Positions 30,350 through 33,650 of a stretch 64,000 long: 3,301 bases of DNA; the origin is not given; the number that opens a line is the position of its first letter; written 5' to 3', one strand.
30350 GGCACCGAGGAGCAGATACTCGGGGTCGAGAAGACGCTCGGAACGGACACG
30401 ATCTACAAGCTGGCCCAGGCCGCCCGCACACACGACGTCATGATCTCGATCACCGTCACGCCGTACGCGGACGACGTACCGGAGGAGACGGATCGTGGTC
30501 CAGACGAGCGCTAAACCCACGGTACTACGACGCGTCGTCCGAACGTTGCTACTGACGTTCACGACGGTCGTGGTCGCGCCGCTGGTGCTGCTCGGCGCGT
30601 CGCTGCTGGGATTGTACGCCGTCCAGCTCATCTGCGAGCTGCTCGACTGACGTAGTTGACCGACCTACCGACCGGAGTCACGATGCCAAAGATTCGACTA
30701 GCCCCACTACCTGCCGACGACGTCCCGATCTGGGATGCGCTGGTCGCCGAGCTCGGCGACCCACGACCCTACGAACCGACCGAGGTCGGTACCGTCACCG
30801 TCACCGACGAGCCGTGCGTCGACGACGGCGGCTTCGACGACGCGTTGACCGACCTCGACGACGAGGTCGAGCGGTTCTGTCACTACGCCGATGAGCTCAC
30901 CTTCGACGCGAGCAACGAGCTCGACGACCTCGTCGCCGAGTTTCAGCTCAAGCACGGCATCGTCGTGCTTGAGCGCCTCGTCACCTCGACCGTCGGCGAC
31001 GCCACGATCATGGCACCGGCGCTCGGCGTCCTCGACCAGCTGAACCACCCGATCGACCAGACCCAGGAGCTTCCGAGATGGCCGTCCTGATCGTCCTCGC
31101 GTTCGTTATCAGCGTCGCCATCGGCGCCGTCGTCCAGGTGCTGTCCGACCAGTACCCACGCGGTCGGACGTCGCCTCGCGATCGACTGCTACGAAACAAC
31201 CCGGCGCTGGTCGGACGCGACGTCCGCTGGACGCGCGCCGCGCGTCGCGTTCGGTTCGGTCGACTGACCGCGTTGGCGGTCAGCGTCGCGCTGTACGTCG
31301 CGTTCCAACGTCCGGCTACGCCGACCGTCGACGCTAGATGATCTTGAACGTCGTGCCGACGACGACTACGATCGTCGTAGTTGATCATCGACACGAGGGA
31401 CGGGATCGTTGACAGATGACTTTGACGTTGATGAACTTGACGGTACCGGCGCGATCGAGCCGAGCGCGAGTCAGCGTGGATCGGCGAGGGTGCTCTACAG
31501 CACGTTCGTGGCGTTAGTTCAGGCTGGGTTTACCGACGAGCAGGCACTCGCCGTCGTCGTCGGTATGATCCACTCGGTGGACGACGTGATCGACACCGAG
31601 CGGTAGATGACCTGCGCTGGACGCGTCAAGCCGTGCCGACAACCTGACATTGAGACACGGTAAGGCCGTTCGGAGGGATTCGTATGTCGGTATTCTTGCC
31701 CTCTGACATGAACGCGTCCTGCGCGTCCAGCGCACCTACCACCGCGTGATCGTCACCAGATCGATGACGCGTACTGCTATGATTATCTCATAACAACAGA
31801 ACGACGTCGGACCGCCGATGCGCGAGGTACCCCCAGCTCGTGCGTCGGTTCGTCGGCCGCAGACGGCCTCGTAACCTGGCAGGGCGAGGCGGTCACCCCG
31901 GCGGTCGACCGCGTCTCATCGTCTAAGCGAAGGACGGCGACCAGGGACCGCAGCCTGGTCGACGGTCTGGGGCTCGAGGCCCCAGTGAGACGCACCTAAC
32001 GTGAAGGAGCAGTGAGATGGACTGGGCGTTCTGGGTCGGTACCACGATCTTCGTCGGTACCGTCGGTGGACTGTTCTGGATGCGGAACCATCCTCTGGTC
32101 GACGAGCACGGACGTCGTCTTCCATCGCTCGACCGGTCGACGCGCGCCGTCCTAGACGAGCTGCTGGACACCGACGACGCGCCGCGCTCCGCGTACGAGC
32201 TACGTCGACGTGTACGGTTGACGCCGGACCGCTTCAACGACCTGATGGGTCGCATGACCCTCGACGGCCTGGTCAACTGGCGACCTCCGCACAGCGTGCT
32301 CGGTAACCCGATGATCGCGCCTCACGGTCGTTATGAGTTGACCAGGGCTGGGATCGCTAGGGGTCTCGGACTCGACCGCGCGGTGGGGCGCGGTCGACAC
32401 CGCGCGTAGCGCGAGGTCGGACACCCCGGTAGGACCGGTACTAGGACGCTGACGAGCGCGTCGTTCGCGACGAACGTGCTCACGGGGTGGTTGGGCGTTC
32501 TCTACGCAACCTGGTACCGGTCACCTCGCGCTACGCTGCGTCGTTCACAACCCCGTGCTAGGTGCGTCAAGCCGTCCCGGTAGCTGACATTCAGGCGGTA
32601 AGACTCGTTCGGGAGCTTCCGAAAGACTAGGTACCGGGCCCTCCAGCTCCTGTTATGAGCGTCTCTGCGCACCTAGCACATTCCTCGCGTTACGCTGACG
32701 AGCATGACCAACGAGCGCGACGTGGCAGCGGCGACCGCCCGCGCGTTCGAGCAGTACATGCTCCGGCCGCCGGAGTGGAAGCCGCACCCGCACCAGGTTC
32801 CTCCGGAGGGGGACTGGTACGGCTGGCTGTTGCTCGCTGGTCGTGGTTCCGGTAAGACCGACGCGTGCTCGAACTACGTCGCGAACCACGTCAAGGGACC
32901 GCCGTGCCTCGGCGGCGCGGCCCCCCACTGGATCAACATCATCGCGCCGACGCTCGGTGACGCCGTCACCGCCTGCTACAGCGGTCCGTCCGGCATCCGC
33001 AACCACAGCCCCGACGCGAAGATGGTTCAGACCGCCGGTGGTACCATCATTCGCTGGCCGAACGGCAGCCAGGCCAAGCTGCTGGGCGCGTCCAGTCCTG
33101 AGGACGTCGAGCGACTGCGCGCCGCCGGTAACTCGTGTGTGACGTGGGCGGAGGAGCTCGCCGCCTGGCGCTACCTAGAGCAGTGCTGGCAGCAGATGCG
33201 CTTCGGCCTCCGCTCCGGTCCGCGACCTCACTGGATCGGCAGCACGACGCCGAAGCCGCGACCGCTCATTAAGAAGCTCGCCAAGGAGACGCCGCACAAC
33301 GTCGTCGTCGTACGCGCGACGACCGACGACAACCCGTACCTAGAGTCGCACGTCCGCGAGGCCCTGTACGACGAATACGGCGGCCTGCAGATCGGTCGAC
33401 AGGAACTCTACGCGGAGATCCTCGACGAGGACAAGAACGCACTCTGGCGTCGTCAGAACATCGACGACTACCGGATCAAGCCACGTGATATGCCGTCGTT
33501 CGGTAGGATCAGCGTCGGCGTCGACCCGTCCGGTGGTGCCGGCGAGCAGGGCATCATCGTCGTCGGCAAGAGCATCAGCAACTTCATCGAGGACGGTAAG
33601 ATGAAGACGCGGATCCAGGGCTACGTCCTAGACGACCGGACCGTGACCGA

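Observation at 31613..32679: Two covarying copies of a ~122-nt three-helix element flank the gene upstream of terL (candidate new phage RNA, or a packaging-site structure)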

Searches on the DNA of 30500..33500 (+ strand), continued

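Call 53: search_with_rna_model(model_id=R1, sources=[window, L001, L002, L032, L034, L040, L042, L043, L044, L045, L047, L048, L049, L050, L096, L097, L098, L099, L100, L101, L102, L103, L104, L105, L106, L107, L108, L109, L110, L111], max_evalue=0.0001, make_alignment=true)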
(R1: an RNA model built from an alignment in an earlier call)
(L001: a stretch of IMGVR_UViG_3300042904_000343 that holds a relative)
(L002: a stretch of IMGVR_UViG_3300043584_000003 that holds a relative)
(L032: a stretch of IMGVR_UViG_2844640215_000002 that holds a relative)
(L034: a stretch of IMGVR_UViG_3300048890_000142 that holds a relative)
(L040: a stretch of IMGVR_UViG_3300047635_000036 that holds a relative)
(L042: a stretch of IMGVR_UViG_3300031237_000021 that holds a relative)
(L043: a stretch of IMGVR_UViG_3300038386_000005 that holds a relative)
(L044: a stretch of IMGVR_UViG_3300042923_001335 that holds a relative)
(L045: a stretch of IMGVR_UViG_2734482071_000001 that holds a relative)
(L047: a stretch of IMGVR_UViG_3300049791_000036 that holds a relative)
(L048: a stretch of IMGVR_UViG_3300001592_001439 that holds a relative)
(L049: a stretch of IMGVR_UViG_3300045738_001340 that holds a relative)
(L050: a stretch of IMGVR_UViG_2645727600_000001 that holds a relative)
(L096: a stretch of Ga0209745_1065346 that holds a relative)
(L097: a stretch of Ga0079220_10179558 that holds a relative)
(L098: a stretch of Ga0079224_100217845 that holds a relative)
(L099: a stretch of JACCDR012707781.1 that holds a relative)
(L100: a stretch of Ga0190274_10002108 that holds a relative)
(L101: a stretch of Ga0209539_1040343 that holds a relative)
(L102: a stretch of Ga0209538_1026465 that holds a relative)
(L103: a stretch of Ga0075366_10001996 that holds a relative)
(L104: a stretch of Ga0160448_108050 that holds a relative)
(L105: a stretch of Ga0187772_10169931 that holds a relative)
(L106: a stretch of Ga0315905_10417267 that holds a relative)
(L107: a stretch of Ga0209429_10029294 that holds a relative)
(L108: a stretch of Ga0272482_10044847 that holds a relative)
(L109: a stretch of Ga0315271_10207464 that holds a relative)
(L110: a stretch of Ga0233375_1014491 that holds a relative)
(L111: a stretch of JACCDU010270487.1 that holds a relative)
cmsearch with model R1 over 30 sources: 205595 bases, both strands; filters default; matches with E-value up to 0.0001: 30.
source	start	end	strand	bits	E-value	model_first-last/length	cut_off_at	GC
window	31614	31733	+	125.6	7.7e-25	1-118/118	no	0.61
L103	6196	6316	+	116.1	8.8e-23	1-118/118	no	0.64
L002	3299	3417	+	115.9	9.6e-23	1-118/118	no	0.58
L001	2827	2940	+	110.4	1.6e-21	1-118/118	no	0.65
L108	309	423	+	105.8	1.5e-20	1-118/118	no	0.66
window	32555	32679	+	102.5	7.7e-20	1-118/118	no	0.6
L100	5760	5879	-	96.7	1.4e-18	1-118/118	no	0.67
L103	6994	7108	+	86.4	2.4e-16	1-118/118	no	0.63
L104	751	877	+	79.7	7e-15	1-118/118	no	0.72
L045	2019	2136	+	79.5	7.6e-15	1-118/118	no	0.74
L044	3842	3968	-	78.1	1.5e-14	1-118/118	no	0.71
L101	1679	1807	+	77.8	1.8e-14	1-118/118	no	0.65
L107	2435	2563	-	77.8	1.8e-14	1-118/118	no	0.65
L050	942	1069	+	77.5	2.1e-14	1-118/118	no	0.72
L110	67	180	-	76.1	4.2e-14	1-118/118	no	0.71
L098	635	762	+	71.7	3.8e-13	1-118/118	no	0.75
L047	3912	4039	+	65.9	6.8e-12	1-118/118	no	0.63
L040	9046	9165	+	64.9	1.2e-11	1-118/118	no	0.66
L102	2002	2125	+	63.4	2.4e-11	1-118/118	no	0.67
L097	617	737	+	62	4.9e-11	1-118/118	no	0.64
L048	1933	2049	-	59.1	2.1e-10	1-118/118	no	0.67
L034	2586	2708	+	57.6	4.3e-10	1-118/118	no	0.62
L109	1326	1444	-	55.9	1e-09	1-118/118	no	0.62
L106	1010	1126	-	54.9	1.7e-09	1-118/118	no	0.69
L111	2179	2297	+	53.8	2.9e-09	1-118/118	no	0.74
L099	369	487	-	51.7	8.4e-09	1-118/118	no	0.74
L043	3872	3990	-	51.3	1e-08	1-118/118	no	0.66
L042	2204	2297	-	50.8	1.3e-08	1-118/118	no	0.71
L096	200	301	-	42.6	7.9e-07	1-118/118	no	0.66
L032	1704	1774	+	34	5.6e-05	19-99/118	no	0.69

Alignment A5: 30 matches aligned to the model, 184 columns, each read 5' to 3' on its own strand. Consensus structure (alignment columns), stored with it:
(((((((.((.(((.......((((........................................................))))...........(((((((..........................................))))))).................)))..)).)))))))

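Call 58: search_rna_families(source=window, start=31605, end=31745, threshold=evalue, max_evalue=10, show_alignments=3)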
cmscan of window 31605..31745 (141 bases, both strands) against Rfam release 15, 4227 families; matches with E-value up to 10: 0.
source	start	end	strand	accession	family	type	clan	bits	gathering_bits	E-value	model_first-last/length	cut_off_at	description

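Call 77: build_rna_model(alignment_id=A5)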
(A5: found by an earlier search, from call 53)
Model R2 built from alignment A5 (30 sequences, 184 columns); structure: stored with the alignment.
model positions 117; base pairs 23; branch points 1; effective number of sequences 2.56; information 0.59 bits per position. Calibrated on 0.2 Mb of random sequence (short: E-values are rough).
structure used (alignment columns):
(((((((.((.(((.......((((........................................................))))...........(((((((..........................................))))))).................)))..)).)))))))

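Call 78: search_with_rna_model(model_id=R2, sources=[window, L003, L004, L005, L006, L007, L008, L009, L010, L011, L012, L013, L014, L015, L016, L017, L018, L019, L020, L021, L022, L023, L024, L025, L026, L027, L028, L029, L030, L031, L033, L035, L036, L039, L041, L046, L049, L051, L052, L105, L100, L103, L037, L038, L044, L043], max_evalue=1)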
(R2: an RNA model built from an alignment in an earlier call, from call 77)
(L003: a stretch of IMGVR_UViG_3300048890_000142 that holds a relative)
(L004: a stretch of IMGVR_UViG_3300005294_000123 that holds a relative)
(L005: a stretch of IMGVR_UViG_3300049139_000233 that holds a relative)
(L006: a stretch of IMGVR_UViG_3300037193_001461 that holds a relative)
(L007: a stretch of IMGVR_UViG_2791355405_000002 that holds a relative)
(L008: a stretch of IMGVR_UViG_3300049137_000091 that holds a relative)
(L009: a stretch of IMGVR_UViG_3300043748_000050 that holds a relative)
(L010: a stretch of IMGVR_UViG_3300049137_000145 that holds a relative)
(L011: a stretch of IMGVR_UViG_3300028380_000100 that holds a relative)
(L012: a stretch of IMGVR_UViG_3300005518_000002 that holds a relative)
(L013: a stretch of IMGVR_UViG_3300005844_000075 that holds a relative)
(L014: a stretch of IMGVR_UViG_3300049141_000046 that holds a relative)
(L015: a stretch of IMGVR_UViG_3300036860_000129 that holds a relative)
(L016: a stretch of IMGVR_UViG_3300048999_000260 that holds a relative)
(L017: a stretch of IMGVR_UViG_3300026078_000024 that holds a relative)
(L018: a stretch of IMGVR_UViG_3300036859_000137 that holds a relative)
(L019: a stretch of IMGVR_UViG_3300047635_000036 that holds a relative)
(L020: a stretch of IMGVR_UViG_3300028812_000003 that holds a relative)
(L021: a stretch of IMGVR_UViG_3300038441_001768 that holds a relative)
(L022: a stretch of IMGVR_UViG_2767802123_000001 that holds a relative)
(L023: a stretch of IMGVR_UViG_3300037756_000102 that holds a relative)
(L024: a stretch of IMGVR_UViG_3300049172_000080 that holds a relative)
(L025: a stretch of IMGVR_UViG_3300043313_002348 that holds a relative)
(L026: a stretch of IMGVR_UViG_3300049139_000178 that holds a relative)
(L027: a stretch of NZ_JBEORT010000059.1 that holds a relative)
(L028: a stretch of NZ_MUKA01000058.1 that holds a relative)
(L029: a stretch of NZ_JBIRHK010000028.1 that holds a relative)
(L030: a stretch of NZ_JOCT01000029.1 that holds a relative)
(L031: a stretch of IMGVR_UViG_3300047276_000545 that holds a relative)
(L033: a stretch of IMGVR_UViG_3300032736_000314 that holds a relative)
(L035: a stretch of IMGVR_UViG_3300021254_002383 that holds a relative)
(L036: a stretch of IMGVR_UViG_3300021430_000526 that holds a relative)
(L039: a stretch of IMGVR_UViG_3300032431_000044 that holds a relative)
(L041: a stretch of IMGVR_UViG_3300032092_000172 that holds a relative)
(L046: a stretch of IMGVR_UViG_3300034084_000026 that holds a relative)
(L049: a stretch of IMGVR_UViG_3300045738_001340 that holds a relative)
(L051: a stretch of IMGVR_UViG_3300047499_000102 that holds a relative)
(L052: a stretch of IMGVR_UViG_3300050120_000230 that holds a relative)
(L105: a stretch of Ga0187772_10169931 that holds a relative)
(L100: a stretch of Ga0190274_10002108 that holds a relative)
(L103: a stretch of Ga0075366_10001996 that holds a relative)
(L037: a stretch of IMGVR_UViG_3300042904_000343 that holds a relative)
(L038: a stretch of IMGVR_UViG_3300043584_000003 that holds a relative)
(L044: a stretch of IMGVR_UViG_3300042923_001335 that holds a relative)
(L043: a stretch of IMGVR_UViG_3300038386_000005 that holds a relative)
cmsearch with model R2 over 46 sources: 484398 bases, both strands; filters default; matches with E-value up to 1: 15.
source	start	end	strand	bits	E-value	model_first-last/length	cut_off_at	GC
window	31614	31733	+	112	1.9e-20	1-117/117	no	0.61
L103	6196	6316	+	111.5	2.3e-20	1-117/117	no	0.64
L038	773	891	+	108.3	1.1e-19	1-117/117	no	0.58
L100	5760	5879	-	102.6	1.7e-18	1-117/117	no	0.67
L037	9849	9962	-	97.5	2e-17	1-117/117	no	0.65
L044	3842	3968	-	97.2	2.3e-17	1-117/117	no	0.71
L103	6994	7108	+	79.8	9.3e-14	1-117/117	no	0.63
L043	3872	3990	-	78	2.2e-13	1-117/117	no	0.66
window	32555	32679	+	73.2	2.2e-12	1-117/117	no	0.6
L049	8938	9054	-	41.3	9.8e-06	1-117/117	no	0.68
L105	659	750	+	21.7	0.12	1-117/117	no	0.67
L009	6403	6503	-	18.5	0.55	1-117/117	no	0.68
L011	1028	1071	+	17.8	0.78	1-117/117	no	0.73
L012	1028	1071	+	17.8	0.78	1-117/117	no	0.73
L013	1028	1071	+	17.8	0.78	1-117/117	no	0.73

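Call 101: search_with_rna_model(model_id=R2, sources=[L113, L114, L115, L116, L117], max_evalue=10, filters=off, show_alignments=3)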
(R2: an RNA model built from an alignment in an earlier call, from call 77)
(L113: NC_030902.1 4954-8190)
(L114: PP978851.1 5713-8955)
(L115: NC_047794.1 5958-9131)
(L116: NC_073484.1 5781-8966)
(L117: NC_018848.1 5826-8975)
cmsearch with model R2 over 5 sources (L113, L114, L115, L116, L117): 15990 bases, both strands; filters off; matches with E-value up to 10: 96.
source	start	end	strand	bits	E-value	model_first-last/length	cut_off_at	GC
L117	2499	2578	-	15.8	0.067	1-117/117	no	0.71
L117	322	355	+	13.8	0.17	1-117/117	no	0.76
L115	1023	1124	-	13.3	0.22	1-117/117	no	0.72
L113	1436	1472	+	12.4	0.35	1-117/117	no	0.78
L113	1435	1473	-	11.1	0.64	1-117/117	no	0.79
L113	191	252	-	10.5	0.83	1-117/117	no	0.73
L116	2477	2511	+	9.6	1.3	1-117/117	no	0.86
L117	1882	1919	+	9.6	1.3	1-117/117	no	0.74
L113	1307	1334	+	9.3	1.5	1-117/117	no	0.71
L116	641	710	-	9.3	1.5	1-117/117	no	0.69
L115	690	764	-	9.3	1.5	1-117/117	no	0.72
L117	493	625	+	9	1.7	1-117/117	no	0.71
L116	1070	1118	-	8.9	1.8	1-117/117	no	0.71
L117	1487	1534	+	8.9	1.8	1-117/117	no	0.77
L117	1882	1919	-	8.9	1.9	1-117/117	no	0.74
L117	988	1042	+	8.8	1.9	1-117/117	no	0.75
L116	2145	2213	-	8.8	1.9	1-117/117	no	0.71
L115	1917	1948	-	8.7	2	1-117/117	no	0.75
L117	1435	1464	+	8.7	2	1-117/117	no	0.8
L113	1244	1271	+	8.6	2.1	1-117/117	no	0.64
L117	1278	1323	-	8.5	2.2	1-117/117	no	0.8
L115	535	577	-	8.5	2.3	1-117/117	no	0.7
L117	1586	1628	-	8.3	2.4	1-117/117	no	0.65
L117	1981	2011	+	8.3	2.5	1-117/117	no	0.84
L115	1743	1764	+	8.3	2.5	1-117/117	no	0.77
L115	568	622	+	8.2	2.6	1-117/117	no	0.78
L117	1293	1335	+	8.1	2.7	1-117/117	no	0.72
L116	212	250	+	8.1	2.7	1-117/117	no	0.82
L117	30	46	+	8.1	2.7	1-117/117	no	0.94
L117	615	641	-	8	2.7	1-117/117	no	0.74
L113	795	936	+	8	2.8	1-117/117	no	0.68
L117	340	399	-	8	2.9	1-117/117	no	0.73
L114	1790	1829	+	7.9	3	1-117/117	no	0.7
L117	3089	3142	-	7.9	3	1-117/117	no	0.63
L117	1392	1418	+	7.8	3.1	1-117/117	no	0.89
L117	1392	1418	-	7.7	3.3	1-117/117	no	0.89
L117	30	46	-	7.6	3.3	1-117/117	no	0.94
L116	1687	1725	-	7.6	3.3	1-117/117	no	0.74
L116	2647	2747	-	7.6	3.5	1-117/117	no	0.71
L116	2477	2511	-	7.5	3.5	1-117/117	no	0.86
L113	633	699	-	7.5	3.5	1-117/117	no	0.66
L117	256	334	-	7.5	3.6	1-117/117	no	0.63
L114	1155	1192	+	7.4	3.7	1-117/117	no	0.79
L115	2867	2896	-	7.4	3.8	1-117/117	no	0.87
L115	1915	1950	+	7.3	3.9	1-117/117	no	0.72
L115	1498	1532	-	7.2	4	1-117/117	no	0.74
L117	2218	2269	+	7.2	4.1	1-117/117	no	0.79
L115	1498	1532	+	7.2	4.2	1-117/117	no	0.74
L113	191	252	+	7.1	4.2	1-117/117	no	0.73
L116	1800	1833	+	7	4.6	1-117/117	no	0.82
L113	2148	2183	-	6.9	4.7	1-117/117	no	0.78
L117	1045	1135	+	6.9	4.8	1-117/117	no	0.68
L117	977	1032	-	6.8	4.9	1-117/117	no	0.75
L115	2018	2074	+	6.8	5.1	1-117/117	no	0.74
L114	1604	1655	-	6.8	5.1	1-117/117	no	0.71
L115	186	213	-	6.7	5.1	1-117/117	no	0.82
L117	1437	1462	-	6.7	5.2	1-117/117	no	0.81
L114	1867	1902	-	6.7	5.2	1-117/117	no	0.83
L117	2218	2269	-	6.7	5.3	1-117/117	no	0.79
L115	35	105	+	6.6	5.4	1-117/117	no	0.75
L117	1983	2009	-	6.6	5.5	1-117/117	no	0.89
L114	1023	1079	-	6.6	5.5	1-117/117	no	0.74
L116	2564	2594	+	6.5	5.8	1-117/117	no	0.68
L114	2738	2782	-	6.5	5.8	1-117/117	no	0.69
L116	2187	2227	+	6.4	6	1-117/117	no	0.59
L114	94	146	-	6.4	6.2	1-117/117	no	0.66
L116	1595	1670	-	6.3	6.2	1-117/117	no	0.67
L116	1463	1483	-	6.3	6.3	1-117/117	no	0.76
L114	1478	1509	-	6.3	6.4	1-117/117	no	0.59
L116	2321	2347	-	6.1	7.1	1-117/117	no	0.7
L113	2867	2914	-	6.1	7.1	1-117/117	no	0.73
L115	32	48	-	6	7.2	1-117/117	no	0.94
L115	1576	1595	-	6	7.3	1-117/117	no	0.75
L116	2564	2594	-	6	7.3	1-117/117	no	0.68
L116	1800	1833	-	5.9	7.6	1-117/117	no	0.82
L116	24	57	-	5.9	7.6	1-117/117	no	0.76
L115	2899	2934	+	5.9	7.6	1-117/117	no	0.56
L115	2422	2448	-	5.9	7.7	1-117/117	no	0.67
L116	1328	1355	-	5.9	7.8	1-117/117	no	0.79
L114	586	623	+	5.8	8.1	1-117/117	no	0.74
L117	2491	2582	+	5.8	8.2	1-117/117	no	0.73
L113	2536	2555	-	5.7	8.5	1-117/117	no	0.65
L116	2384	2455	-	5.7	8.5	1-117/117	no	0.68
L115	991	1021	-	5.7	8.6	1-117/117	no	0.74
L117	1720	1754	+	5.6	8.7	1-117/117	no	0.83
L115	1576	1595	+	5.6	8.7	1-117/117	no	0.75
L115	690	764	+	5.6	8.8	1-117/117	no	0.72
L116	1503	1549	+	5.6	8.9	1-117/117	no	0.72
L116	2321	2347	+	5.6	8.9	1-117/117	no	0.7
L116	856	890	-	5.5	9.2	1-117/117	no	0.69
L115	1986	2038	-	5.5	9.4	1-117/117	no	0.72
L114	50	164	+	5.5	9.5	1-117/117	no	0.66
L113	1307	1334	-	5.4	9.5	1-117/117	no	0.71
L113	993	1089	+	5.4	9.6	1-117/117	no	0.68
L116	562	617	-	5.4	9.6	1-117/117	no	0.71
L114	648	697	+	5.4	9.9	1-117/117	no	0.66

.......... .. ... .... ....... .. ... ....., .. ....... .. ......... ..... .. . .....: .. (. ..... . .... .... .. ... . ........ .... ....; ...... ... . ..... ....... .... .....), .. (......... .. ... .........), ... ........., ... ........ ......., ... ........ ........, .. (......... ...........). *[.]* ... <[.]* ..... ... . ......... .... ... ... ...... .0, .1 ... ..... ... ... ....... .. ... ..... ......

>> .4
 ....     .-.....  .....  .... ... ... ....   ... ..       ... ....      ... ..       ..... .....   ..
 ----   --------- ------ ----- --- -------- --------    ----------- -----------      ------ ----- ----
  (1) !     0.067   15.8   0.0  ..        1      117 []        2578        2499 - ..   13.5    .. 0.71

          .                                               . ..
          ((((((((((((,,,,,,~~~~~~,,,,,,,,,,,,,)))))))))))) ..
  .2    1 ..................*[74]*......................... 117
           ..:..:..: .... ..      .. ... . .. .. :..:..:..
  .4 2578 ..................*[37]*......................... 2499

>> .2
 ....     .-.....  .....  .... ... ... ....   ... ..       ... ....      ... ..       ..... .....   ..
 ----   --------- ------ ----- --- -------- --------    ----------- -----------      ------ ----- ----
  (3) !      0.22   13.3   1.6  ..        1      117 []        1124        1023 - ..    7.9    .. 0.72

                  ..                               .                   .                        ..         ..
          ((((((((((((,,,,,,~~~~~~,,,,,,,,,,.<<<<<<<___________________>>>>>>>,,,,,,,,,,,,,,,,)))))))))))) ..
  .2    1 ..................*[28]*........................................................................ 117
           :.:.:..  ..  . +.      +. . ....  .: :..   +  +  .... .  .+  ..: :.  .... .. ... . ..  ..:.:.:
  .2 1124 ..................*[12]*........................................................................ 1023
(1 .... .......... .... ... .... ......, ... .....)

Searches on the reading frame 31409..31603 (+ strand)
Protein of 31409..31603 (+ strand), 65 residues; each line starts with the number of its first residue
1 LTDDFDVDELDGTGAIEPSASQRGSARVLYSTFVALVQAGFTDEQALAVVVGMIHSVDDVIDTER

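Call 68: search_protein_families(library=phrogs, proteins=[window:31409-31603:+], max_evalue=0.001)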
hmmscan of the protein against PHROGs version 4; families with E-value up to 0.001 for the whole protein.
window:31409-31603:+ (65 aa): 1 family
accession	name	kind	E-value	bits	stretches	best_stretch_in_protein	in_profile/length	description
phrog_26408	-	unknown function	1.4e-05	26.4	1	22-50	31-59/65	-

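Call 69: search_protein_families(library=pfam, proteins=[window:31409-31603:+], max_evalue=0.01)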
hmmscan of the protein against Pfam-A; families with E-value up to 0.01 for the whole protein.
window:31409-31603:+ (65 aa): 0 families
